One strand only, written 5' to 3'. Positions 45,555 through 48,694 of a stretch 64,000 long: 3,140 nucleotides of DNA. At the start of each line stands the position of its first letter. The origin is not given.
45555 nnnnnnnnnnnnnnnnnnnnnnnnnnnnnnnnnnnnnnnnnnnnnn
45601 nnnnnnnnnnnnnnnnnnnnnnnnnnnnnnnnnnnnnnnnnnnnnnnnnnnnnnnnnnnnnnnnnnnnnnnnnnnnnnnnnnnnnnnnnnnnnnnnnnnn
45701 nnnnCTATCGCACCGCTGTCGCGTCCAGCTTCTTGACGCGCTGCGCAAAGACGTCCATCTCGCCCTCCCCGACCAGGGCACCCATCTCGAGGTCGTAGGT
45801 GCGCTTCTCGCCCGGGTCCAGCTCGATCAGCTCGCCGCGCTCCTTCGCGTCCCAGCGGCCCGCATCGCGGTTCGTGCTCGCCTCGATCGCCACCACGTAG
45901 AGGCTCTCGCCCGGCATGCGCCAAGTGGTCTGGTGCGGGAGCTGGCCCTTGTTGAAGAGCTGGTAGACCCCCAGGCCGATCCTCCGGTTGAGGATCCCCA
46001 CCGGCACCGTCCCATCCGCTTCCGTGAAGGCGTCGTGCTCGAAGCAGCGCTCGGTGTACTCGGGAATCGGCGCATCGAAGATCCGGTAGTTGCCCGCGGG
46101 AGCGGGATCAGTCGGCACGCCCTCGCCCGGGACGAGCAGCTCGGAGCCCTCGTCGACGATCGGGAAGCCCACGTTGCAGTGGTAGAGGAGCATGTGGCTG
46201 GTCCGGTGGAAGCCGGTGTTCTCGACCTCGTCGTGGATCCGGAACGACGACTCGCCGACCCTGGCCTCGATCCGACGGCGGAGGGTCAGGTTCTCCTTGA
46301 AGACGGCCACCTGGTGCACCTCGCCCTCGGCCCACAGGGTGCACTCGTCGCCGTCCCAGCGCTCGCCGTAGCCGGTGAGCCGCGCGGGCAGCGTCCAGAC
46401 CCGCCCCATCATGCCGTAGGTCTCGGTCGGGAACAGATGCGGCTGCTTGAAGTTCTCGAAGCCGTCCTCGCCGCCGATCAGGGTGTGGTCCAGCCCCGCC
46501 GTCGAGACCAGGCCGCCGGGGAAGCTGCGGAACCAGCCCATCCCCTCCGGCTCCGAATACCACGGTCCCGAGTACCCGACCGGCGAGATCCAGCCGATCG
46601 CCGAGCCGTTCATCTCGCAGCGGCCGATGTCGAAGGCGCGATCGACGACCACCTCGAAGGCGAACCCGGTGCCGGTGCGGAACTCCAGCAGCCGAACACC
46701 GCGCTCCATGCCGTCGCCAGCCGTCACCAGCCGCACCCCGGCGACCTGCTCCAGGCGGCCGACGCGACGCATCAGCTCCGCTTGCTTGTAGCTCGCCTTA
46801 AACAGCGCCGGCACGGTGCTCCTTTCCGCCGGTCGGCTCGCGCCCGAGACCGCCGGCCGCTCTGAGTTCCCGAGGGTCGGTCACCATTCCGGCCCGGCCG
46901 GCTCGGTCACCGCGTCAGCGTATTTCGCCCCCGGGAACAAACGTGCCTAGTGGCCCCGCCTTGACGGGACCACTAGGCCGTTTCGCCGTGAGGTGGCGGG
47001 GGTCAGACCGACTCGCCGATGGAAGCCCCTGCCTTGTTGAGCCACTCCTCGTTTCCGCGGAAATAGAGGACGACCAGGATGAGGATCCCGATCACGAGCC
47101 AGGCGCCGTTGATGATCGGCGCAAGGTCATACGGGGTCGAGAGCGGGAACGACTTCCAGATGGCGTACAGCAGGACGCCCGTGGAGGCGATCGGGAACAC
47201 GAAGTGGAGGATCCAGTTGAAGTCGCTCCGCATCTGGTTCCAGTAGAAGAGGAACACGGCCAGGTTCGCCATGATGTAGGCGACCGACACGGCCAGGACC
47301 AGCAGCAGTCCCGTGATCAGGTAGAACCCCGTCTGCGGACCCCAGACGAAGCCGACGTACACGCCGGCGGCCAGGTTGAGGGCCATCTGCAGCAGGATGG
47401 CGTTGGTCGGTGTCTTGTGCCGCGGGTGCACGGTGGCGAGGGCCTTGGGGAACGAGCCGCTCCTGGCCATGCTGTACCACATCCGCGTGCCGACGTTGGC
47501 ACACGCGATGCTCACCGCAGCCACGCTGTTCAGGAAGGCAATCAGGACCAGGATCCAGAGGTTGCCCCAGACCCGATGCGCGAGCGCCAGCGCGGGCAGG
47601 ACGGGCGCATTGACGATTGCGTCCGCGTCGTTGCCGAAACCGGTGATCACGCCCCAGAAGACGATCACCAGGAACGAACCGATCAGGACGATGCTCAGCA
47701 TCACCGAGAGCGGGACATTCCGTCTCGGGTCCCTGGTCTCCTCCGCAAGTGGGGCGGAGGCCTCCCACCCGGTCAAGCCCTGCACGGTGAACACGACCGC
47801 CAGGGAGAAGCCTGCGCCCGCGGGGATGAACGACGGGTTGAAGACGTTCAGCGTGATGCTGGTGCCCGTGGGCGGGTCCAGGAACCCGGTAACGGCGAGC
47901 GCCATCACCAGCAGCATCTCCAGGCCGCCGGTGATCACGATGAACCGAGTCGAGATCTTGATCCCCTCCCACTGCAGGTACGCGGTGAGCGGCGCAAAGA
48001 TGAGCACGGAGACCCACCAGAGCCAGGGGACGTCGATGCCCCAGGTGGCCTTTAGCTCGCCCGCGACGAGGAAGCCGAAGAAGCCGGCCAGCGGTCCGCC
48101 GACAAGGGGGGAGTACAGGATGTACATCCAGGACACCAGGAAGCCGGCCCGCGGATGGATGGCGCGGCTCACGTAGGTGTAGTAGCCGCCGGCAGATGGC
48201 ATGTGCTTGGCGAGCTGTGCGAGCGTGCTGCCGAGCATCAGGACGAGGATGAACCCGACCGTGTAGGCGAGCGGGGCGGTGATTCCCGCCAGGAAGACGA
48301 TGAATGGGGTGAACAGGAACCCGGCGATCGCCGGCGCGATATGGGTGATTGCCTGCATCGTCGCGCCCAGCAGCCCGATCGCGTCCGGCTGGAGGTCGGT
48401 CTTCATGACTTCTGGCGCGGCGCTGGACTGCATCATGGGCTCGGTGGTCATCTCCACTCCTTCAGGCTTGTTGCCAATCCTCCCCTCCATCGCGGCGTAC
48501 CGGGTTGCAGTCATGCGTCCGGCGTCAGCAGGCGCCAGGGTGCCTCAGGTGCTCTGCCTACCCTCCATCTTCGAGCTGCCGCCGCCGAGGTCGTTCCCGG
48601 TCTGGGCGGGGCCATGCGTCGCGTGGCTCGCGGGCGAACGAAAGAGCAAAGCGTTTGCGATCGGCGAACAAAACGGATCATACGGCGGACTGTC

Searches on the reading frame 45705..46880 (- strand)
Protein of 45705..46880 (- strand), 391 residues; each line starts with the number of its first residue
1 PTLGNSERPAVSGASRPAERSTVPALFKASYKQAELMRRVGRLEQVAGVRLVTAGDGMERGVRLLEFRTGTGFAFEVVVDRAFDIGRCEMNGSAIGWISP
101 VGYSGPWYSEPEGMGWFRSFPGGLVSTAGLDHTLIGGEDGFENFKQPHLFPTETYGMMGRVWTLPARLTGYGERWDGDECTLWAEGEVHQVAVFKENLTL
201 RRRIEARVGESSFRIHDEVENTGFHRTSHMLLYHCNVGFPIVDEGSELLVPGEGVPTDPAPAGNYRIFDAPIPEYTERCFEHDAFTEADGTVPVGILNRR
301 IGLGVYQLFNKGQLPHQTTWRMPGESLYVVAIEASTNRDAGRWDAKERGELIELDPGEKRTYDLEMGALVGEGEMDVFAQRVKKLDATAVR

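Call 7: search_protein_families(library=pfam, proteins=[window:45705-46880:-], max_evalue=0.01)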
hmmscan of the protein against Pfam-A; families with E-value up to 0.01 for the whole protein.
window:45705-46880:- (391 aa): 1 family
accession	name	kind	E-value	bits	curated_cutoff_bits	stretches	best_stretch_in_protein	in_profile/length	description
PF14486.12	DUF4432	-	6.2e-86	288.4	32.5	1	60-366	2-302/304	Domain of unknown function (DUF4432)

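Call 8: search_protein_families(library=ncbifam, proteins=[window:45705-46880:-], max_evalue=0.01)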
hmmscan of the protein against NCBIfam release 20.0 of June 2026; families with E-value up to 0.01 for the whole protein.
window:45705-46880:- (391 aa): 0 families

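Call 42: search_protein_families(library=ncbifam, proteins=[window:45705-46880:-], max_evalue=0.00001)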
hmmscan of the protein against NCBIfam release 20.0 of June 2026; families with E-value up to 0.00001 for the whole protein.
window:45705-46880:- (391 aa): 0 families

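Call 53: search_solved_structures(query=window:45705-46820:-, max_evalue=0.001)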
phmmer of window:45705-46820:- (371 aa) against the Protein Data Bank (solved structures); distinct sequences matched with E-value up to 0.001: 1.
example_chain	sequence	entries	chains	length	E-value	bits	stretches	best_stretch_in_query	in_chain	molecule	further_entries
3ty1_A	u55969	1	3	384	1.2e-16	63.9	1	36-366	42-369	Hypothetical aldose 1-epimerase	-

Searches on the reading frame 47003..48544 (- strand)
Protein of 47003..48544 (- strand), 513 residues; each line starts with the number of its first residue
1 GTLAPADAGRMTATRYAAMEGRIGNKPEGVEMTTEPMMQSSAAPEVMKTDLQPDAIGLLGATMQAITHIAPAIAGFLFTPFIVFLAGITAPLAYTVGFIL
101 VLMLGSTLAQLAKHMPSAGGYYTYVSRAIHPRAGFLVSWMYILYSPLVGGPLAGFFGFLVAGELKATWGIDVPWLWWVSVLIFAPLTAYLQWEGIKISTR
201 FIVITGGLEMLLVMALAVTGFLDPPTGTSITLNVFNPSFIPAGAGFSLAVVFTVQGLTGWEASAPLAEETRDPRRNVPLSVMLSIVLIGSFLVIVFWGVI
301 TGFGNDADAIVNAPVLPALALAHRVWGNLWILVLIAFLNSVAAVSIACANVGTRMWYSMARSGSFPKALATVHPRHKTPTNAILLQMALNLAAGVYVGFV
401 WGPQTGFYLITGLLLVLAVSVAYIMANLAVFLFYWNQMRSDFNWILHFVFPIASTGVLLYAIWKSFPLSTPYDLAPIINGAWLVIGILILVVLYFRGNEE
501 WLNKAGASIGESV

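Call 7: search_protein_families(library=pfam, proteins=[window:47003-48544:-], max_evalue=0.01)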
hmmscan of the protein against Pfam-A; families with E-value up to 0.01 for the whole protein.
window:47003-48544:- (513 aa): 2 families
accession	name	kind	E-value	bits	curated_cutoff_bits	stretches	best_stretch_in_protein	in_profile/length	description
PF00324.27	AA_permease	-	2.8e-30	105.9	24.6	1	61-497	2-457/470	Amino acid permease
PF13520.12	AA_permease_2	-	7.1e-20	71.8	27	1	56-463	1-405/427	Amino acid permease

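Call 8: search_protein_families(library=ncbifam, proteins=[window:47003-48544:-], max_evalue=0.01)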
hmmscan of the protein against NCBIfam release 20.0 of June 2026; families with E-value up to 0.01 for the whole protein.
window:47003-48544:- (513 aa): 12 families
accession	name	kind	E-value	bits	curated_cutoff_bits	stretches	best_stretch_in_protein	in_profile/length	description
TIGR00909.1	2A0306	subfamily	1e-23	84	556.8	1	76-489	24-425/429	amino acid transporter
NF008245.0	PRK11021.1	equivalog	4.3e-18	65.5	284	1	81-389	32-326/419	L-methionine/branched-chain amino acid transporter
NF053761.1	BrChAATpBcaP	equivalog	2.8e-14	53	690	1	83-492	51-450/460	branched-chain amino acid transporter BcaP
TIGR00907.1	2A0304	subfamily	2.6e-11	43.1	598.3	1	99-487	58-462/482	amino acid permease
TIGR01773.1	GABAperm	equivalog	2.7e-10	39.6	678.1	1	69-410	24-363/452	GABA permease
TIGR00908.1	2A0305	equivalog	7.5e-10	38.3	381.75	1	106-431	58-368/442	ethanolamine permease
TIGR00906.1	2A0303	subfamily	1.1e-07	30.7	681.7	1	255-390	260-392/602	cationic amino acid transport permease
NF008466.1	PRK11357.1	equivalog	8.5e-07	28.2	800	1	92-391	47-343/446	fructoselysine/psicoselysine transporter FrlA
NF007566.0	PRK10197.1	equivalog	9.7e-07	27.8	871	1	67-391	22-346/466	GABA permease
NF008484.0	PRK11387.1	equivalog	3e-06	26.5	716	1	76-438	35-394/471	S-methylmethionine permease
NF007876.0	PRK10580.1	equivalog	1.1e-05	24.5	736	1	83-448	37-396/457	proline-specific permease ProY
TIGR00911.1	2A0308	subfamily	1.9e-05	23.4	701.8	1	96-459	89-442/505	L-type amino acid transporter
